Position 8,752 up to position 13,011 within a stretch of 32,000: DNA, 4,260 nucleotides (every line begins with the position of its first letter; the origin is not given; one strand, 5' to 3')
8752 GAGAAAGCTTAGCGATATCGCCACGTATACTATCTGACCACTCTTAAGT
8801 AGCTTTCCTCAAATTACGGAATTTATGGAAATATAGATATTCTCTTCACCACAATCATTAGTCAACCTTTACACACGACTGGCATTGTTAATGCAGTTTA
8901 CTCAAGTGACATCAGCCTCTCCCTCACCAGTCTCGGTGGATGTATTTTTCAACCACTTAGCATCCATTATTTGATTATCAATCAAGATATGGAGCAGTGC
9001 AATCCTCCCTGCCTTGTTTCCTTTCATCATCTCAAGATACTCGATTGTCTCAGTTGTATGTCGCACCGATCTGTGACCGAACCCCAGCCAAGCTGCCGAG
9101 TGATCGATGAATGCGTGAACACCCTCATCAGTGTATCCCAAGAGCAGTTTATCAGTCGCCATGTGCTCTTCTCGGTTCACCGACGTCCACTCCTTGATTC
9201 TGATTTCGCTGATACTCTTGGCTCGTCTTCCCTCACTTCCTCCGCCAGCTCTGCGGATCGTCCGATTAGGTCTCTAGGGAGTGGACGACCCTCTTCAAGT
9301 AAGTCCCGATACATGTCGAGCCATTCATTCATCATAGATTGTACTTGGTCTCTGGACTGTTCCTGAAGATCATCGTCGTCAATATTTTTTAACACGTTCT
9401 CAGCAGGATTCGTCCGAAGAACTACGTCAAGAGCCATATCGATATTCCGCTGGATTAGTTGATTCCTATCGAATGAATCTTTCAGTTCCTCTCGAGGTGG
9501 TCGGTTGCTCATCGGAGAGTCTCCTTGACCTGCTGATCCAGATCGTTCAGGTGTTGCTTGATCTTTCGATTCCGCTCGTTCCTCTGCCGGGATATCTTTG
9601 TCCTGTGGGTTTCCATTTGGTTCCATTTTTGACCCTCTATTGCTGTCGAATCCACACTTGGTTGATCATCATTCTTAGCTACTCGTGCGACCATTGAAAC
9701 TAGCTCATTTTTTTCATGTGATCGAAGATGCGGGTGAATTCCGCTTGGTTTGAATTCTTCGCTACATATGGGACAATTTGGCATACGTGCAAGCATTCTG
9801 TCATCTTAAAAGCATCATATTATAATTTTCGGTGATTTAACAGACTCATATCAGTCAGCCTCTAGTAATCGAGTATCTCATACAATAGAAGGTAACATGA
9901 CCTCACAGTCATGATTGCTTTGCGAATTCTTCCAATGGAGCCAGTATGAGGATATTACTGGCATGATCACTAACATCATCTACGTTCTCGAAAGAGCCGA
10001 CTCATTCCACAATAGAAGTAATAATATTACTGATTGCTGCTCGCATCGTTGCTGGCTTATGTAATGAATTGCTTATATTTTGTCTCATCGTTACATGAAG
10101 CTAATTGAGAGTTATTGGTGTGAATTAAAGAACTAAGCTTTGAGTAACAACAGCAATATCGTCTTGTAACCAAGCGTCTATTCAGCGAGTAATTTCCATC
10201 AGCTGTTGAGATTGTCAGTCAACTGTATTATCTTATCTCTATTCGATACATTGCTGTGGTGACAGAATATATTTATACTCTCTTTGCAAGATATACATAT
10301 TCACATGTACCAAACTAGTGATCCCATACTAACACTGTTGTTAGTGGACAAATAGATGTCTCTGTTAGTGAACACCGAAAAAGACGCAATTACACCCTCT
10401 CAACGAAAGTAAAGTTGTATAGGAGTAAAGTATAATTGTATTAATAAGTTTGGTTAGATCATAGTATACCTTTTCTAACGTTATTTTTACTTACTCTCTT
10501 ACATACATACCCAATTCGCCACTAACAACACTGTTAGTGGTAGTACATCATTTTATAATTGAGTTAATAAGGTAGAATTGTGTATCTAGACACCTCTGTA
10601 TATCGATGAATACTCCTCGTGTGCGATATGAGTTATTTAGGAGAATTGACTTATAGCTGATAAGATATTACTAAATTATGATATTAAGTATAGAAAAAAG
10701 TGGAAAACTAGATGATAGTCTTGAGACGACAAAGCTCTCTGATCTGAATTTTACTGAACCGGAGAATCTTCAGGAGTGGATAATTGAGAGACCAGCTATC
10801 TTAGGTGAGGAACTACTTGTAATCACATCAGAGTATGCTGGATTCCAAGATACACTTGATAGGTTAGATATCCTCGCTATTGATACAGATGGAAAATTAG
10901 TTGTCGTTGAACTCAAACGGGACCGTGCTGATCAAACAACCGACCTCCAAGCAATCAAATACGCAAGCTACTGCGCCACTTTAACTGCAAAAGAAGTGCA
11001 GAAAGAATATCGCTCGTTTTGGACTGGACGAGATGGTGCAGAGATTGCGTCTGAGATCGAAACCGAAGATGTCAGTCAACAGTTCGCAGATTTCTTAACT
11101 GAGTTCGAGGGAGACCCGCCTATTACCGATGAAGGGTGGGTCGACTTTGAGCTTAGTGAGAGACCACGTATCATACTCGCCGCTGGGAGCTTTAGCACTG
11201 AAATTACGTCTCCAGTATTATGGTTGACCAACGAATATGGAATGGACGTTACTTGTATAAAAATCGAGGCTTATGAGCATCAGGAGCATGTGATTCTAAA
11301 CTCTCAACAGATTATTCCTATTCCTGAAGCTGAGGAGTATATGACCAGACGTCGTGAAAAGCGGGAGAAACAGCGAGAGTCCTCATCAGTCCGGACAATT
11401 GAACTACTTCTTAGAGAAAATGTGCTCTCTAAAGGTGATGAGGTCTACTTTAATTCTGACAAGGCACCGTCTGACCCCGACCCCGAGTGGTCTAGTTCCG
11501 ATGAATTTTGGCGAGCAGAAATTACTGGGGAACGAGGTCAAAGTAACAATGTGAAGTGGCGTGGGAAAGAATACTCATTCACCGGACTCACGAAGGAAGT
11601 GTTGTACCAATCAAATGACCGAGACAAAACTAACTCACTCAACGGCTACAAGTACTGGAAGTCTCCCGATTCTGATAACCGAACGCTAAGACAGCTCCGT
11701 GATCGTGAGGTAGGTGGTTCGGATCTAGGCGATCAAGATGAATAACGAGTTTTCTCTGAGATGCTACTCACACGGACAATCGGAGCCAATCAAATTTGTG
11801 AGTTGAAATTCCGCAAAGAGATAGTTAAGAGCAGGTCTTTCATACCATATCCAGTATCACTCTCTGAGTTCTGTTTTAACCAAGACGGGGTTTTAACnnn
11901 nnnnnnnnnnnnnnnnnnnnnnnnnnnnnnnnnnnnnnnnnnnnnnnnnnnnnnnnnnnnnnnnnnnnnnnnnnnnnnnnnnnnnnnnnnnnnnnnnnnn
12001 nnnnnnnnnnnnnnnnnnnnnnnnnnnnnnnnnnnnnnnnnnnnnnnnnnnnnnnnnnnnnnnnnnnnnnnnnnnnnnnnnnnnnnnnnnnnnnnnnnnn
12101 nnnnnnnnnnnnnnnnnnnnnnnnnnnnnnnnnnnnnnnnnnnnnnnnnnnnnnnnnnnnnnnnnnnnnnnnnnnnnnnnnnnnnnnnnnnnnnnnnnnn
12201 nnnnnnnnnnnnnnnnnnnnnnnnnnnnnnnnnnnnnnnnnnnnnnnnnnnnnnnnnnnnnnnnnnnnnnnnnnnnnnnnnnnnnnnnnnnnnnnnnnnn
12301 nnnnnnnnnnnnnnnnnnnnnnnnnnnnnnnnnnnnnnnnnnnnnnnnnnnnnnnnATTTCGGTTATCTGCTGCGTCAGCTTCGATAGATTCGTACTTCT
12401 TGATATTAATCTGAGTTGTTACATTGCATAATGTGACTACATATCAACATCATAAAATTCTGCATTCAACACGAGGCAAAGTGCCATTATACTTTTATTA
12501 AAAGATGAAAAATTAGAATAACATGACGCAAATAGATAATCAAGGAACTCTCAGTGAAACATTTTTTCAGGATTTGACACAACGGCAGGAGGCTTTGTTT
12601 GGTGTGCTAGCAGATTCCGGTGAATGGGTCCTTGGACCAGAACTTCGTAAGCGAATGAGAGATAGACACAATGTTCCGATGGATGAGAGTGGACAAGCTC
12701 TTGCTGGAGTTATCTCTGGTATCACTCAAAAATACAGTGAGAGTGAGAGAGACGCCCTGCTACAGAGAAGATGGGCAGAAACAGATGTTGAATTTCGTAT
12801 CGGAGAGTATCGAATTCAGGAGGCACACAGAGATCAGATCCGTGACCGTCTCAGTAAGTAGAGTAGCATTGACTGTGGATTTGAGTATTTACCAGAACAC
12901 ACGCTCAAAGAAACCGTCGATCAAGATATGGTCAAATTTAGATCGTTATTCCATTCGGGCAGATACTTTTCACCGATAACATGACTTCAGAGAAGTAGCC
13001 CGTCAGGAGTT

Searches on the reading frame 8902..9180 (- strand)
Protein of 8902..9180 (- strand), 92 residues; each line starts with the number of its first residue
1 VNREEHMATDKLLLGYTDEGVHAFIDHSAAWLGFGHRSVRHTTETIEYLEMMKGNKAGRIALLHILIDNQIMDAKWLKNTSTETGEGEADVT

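Call 69: search_protein_families(library=pfam, proteins=[window:8902-9180:-], max_evalue=0.01)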
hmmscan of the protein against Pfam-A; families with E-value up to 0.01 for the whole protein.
window:8902-9180:- (92 aa): 1 family
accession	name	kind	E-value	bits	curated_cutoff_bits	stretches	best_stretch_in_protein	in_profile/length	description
PF21866.1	DUF6915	-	0.0085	16.7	27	0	21-56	24-60/102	Domain of unknown function (DUF6915)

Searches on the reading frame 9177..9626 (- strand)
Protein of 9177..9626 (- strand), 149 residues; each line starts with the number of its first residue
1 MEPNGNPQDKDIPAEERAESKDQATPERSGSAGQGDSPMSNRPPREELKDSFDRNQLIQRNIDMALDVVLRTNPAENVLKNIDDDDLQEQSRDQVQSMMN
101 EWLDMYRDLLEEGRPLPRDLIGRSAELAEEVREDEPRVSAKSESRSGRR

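Call 69: search_protein_families(library=pfam, proteins=[window:9177-9626:-], max_evalue=0.01)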
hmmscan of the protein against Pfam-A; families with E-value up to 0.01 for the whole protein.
window:9177-9626:- (149 aa): 0 families

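Call 105: find_encoding_contigs(protein=window:9177-9626:-, flank=6000, max_places=10)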
Protein window:9177-9626:- (149 aa): 10 contigs read that carry it; 8 places shown.
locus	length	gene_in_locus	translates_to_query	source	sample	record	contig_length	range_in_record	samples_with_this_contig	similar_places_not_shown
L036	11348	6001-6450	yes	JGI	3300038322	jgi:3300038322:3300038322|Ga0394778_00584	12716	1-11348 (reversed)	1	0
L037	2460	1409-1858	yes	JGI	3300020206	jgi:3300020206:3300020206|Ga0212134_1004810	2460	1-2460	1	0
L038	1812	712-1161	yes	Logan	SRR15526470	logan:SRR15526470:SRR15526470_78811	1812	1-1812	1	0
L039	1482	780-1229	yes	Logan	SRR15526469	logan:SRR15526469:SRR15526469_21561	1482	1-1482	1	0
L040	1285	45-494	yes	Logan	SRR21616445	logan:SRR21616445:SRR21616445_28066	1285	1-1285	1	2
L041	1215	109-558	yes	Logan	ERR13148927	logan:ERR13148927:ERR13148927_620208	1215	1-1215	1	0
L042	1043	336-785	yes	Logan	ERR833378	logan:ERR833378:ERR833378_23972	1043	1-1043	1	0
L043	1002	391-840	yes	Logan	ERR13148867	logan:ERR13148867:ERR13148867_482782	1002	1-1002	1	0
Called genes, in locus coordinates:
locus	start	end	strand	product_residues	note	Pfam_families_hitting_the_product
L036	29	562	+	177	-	-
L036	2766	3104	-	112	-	-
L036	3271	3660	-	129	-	-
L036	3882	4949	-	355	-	PF01939:NucS_C (weak)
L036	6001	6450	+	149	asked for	-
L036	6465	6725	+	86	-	-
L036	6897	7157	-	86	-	-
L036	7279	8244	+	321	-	-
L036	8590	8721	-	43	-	-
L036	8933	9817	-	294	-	PF13240:Zn_Ribbon_1 (weak)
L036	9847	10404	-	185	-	-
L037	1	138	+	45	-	?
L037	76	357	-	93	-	PF01939:NucS_C (weak)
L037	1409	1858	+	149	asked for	-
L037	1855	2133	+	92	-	-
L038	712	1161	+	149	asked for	-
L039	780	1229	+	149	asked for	-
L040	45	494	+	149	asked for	-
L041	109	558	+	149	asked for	-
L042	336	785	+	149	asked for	-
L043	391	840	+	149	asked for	-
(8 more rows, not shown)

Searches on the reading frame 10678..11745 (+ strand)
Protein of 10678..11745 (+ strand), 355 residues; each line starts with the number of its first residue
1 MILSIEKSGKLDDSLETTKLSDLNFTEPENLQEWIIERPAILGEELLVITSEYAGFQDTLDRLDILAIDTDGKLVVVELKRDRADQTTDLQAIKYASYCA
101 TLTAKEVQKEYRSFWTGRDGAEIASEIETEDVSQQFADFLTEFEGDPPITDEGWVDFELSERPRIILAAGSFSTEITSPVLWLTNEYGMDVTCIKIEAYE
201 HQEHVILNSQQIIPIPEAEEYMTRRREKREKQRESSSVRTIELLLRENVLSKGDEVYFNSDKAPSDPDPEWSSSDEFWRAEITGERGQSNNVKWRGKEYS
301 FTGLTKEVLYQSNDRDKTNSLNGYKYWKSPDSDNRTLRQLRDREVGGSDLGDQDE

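Call 22: find_encoding_contigs(protein=window:10678-11745:+, flank=10000, max_places=10)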
Protein window:10678-11745:+ (355 aa): no gene with exactly this product is on record in the collection.

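Call 24: search_protein_families(library=pfam, proteins=[window:10678-11745:+], max_evalue=0.01)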
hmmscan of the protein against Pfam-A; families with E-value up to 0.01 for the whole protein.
window:10678-11745:+ (355 aa): 1 family
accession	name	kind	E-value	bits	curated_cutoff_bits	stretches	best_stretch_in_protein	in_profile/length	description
PF01939.22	NucS_C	-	1.6e-06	28.5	24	1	30-98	4-69/124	Endonuclease NucS C-terminal domain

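Call 56: find_homologous_proteins(query=window:10678-11745:+, max_evalue=1e-10)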
Query window:10678-11745:+ (355 aa): 860 proteins with E <= 1e-10 among 3254 candidates; the best 120 are listed.
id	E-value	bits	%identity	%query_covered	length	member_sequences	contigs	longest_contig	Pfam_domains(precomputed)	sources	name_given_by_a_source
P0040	2.5e-232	788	100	100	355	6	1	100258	PF01939.22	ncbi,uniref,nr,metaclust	ncbi:endonuclease NucS domain-containing protein [Haloquadratum walsbyi]|uniref:DUF91 family protein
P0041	1.9e-157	542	68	100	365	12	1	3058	PF01939.22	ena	-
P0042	2.4e-133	463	60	98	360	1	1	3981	-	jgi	jgi:hypothetical protein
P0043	3.1e-132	459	60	98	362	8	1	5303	PF01939.22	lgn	-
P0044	6.0e-132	458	69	83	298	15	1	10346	-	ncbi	-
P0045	3.0e-130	452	59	98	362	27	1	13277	-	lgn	-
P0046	1.1e-129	451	59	98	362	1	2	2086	PF01939.22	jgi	jgi:hypothetical protein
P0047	3.0e-128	446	57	99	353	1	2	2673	-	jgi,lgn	jgi:hypothetical protein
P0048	3.2e-128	446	58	98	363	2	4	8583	-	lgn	-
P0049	1.8e-127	443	57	99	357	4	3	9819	PF01939.22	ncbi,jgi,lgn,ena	-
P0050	1.1e-126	441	59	96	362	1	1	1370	-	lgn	-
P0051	1.2e-126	441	58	98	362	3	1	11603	-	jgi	jgi:hypothetical protein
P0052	5.8e-126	438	57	100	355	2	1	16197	PF01939.22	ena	-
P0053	6.0e-126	438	58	96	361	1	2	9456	PF01939.22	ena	-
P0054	6.3e-126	438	56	99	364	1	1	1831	PF01939.22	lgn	-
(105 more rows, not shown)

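Call 57: find_encoding_contigs(protein=P0044, flank=10000, max_places=5)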
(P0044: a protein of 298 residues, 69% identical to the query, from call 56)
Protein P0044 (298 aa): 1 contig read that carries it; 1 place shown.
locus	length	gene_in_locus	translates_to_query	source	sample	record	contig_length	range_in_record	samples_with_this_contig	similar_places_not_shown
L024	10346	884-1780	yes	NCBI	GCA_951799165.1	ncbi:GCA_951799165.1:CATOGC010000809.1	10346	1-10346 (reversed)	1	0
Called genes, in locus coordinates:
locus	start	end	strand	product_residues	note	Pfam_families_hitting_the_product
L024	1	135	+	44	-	?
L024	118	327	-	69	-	-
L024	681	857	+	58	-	-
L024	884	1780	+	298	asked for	-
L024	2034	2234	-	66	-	-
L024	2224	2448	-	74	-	-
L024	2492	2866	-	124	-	-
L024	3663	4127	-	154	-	PF19315:MC_hydratase, PF01575:MaoC_dehydratas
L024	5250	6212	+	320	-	PF00389:2-Hacid_dh, PF02826:2-Hacid_dh_C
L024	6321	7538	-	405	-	PF02746:MR_MLE_N, PF13378:MR_MLE_C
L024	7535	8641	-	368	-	PF02746:MR_MLE_N, PF13378:MR_MLE_C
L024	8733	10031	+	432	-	-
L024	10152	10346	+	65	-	?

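Call 58: find_encoding_contigs(protein=P0041, flank=10000, max_places=5)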
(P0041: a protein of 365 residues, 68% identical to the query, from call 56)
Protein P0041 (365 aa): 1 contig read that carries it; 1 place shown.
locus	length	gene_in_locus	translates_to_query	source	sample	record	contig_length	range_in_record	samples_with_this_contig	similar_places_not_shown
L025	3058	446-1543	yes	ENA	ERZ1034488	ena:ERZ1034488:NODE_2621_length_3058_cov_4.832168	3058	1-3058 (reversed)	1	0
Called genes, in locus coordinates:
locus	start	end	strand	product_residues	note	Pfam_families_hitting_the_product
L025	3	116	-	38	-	?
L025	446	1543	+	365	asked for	PF01939:NucS_C (weak)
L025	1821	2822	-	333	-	PF02899:Phage_int_SAM_1 (weak), PF00589:Phage_integrase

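Call 70: search_protein_families(library=padloc, proteins=[window:10678-11745:+], max_evalue=0.001)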
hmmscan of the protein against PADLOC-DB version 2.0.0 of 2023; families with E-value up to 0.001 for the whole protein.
window:10678-11745:+ (355 aa): 8 families
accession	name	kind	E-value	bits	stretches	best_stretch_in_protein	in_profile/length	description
PDLC04913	PDC-S11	-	2.1e-67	225.8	1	6-240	5-223/375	-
PDLC04909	PDC-S11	-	1.7e-59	200.2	1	14-238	13-220/347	-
PDLC04915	PDC-S11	-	1.5e-44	150.8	1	11-237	11-218/379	-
PDLC04910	PDC-S11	-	5.9e-44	148.8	1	14-242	13-224/359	-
PDLC04916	PDC-S11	-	2.2e-32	110.5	1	16-231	13-202/358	-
PDLC04944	PDC-S18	-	1e-05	23.1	1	16-101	11-94/307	-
PDLC04824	PDC-S02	-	1.5e-05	22.3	1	60-108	220-269/308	-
PDLC04946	PDC-S18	-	0.00049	17.2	1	49-127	62-134/365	-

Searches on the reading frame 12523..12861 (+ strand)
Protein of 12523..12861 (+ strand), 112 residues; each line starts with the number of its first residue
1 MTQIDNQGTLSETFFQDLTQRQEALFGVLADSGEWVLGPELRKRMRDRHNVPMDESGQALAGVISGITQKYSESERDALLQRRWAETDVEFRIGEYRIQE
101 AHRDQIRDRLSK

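Call 24: search_protein_families(library=pfam, proteins=[window:12523-12861:+], max_evalue=0.01)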
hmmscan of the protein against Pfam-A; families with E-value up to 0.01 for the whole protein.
window:12523-12861:+ (112 aa): 0 families

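Call 43: find_encoding_contigs(protein=window:12523-12861:+, flank=10000, max_places=10)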
Protein window:12523-12861:+ (112 aa): 11 contigs read that carry it; 10 places shown.
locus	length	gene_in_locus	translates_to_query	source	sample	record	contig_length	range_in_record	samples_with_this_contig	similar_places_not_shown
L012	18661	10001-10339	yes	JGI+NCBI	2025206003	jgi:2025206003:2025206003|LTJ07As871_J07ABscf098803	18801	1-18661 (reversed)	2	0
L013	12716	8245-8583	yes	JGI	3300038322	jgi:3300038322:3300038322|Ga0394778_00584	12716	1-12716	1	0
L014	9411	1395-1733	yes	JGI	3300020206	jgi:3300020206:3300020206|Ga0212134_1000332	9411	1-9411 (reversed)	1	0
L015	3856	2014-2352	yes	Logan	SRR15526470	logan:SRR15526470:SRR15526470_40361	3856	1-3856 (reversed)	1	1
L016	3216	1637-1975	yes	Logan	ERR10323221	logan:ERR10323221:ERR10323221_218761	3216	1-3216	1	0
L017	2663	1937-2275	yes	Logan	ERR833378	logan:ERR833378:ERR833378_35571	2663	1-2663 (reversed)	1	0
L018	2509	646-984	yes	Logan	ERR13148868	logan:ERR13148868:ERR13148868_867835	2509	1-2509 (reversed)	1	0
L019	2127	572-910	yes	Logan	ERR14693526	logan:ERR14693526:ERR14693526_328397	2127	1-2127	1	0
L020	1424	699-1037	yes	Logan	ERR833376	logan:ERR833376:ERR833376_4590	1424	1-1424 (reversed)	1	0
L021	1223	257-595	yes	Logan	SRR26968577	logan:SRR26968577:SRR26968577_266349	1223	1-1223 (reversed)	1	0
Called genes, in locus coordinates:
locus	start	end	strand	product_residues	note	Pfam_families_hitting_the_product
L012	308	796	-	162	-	-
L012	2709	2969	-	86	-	-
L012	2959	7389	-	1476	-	-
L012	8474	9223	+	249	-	-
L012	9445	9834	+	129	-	-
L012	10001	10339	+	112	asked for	-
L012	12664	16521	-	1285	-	-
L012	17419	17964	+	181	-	PF04471:Mrr_cat, PF13156:Mrr_cat_2, PF22722:NA-iREase1 (weak)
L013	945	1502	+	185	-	-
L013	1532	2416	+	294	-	PF13240:Zn_Ribbon_1 (weak)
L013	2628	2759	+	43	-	-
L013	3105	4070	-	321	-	-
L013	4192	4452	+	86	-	-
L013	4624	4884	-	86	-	-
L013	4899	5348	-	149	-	-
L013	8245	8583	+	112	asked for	-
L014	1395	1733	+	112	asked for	-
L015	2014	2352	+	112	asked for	-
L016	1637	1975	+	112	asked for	-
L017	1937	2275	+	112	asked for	-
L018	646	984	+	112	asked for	-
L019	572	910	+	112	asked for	-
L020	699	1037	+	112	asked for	-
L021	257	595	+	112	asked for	-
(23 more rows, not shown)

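Call 70: search_protein_families(library=padloc, proteins=[window:12523-12861:+], max_evalue=0.001)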
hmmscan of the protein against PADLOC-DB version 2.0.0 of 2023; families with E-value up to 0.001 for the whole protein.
window:12523-12861:+ (112 aa): 0 families
